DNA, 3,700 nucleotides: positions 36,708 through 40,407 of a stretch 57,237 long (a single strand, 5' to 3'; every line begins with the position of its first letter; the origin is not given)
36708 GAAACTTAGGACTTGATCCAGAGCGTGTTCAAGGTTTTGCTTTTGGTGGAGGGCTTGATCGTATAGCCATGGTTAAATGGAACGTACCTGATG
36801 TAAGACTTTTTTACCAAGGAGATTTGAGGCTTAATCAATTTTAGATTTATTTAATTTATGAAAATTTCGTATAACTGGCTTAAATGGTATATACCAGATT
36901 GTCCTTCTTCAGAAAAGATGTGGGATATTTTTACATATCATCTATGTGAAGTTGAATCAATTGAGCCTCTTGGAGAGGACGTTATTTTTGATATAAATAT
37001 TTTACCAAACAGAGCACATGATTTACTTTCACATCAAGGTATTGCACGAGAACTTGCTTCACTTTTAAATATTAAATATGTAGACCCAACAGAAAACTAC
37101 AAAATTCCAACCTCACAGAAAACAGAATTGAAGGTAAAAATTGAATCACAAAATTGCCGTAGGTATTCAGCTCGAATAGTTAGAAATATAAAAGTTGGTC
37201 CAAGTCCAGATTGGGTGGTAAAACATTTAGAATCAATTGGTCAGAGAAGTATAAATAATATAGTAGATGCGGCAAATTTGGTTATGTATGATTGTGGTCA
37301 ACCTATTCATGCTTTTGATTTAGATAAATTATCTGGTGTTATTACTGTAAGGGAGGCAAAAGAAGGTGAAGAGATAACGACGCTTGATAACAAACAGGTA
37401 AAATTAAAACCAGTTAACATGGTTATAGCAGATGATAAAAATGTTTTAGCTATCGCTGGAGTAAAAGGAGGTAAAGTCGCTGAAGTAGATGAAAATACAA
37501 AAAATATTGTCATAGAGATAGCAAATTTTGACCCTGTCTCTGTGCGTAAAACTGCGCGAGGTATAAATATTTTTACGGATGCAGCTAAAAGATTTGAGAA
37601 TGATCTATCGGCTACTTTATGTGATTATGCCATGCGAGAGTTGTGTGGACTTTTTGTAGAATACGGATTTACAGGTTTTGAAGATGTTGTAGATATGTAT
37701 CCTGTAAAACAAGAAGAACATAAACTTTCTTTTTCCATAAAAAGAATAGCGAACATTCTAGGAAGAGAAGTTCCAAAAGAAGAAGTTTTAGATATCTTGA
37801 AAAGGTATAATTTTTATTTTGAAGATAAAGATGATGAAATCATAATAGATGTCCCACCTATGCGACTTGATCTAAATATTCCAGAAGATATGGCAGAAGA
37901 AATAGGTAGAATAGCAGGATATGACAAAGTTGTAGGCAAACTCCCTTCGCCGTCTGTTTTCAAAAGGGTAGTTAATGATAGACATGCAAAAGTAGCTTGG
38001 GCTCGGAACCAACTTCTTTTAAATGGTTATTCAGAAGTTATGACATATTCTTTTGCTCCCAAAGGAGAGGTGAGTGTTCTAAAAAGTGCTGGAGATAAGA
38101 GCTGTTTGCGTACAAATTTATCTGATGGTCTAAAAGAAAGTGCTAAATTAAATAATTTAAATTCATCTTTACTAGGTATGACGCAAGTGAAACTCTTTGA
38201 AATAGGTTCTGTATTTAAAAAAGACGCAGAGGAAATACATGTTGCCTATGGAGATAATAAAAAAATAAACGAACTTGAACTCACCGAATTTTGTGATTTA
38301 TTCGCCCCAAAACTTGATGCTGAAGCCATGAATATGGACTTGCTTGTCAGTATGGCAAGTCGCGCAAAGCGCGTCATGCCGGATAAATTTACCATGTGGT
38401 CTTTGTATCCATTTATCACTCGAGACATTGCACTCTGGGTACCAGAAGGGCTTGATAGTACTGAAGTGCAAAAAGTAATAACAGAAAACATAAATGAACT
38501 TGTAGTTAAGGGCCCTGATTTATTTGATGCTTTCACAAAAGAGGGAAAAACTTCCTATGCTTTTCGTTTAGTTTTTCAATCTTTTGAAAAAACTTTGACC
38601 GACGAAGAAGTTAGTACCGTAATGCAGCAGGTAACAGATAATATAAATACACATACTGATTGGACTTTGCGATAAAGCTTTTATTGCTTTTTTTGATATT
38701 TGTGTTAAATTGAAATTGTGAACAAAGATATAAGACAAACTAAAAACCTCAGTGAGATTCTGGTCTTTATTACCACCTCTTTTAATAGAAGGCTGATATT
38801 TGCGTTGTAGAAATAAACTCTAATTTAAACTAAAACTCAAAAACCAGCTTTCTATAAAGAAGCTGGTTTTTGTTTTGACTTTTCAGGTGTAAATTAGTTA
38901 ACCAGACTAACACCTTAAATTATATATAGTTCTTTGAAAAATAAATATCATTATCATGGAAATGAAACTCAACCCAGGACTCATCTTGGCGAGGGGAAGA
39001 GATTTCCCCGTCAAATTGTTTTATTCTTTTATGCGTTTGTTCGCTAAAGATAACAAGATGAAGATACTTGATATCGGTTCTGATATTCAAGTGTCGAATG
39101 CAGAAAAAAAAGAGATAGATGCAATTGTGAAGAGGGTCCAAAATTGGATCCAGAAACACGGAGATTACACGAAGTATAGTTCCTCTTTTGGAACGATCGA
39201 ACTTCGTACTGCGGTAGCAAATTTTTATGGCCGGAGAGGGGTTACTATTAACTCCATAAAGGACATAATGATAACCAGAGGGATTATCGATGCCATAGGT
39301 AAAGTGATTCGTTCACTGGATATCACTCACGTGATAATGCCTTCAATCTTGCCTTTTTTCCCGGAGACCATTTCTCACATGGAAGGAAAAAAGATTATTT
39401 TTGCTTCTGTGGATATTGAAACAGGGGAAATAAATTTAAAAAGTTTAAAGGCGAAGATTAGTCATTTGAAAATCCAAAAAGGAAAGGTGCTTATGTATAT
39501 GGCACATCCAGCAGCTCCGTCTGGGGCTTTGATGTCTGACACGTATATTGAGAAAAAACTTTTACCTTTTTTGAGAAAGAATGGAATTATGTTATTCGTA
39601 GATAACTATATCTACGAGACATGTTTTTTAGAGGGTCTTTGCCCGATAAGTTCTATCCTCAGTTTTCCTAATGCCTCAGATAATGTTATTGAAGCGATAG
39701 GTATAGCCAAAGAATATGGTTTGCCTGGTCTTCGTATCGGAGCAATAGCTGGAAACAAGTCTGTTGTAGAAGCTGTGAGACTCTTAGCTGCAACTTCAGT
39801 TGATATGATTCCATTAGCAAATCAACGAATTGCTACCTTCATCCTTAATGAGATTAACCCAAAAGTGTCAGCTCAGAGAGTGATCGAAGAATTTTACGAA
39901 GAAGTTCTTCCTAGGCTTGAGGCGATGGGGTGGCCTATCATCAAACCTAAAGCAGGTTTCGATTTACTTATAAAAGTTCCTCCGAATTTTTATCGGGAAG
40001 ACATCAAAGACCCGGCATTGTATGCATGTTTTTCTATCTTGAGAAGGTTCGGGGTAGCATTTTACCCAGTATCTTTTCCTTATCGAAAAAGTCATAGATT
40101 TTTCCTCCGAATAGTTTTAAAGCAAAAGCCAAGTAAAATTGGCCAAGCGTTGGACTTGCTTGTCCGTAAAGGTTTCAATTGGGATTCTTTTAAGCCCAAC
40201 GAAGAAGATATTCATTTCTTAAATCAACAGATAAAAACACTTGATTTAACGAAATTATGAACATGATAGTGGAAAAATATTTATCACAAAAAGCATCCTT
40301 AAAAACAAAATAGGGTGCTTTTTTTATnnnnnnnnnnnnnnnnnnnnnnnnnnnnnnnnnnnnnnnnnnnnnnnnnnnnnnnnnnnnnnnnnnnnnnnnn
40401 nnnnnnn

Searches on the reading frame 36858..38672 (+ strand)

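Call 48: search_protein_families(library=pfam, proteins=[window:36858-38672:+], max_evalue=0.00001)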
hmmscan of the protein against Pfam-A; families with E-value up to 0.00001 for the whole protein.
window:36858-38672:+ (605 aa): 4 families
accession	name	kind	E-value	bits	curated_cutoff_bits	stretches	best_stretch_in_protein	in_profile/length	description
PF03483.22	B3_4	-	3.9e-61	206.1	29.3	1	99-269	1-172/174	B3/4 domain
PF03147.19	FDX-ACB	-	4.8e-20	72.2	31.1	1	515-605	1-94/94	Ferredoxin-fold anticodon binding domain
PF03484.21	B5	-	1.1e-16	61.2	28.6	1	291-355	2-67/67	tRNA synthetase B5 domain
PF17759.6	tRNA_synthFbeta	-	2.4e-07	30.9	22.4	1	363-458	6-111/214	Phenylalanyl tRNA synthetase beta chain CLM domain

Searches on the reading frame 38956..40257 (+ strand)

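Call 48: search_protein_families(library=pfam, proteins=[window:38956-40257:+], max_evalue=0.00001)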
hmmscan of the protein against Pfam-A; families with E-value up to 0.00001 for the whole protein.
window:38956-40257:+ (434 aa): 1 family
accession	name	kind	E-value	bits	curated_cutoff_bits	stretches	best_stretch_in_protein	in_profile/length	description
PF00155.27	Aminotran_1_2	-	1.2e-26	94.2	19.7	1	51-399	17-358/361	Aminotransferase class I and II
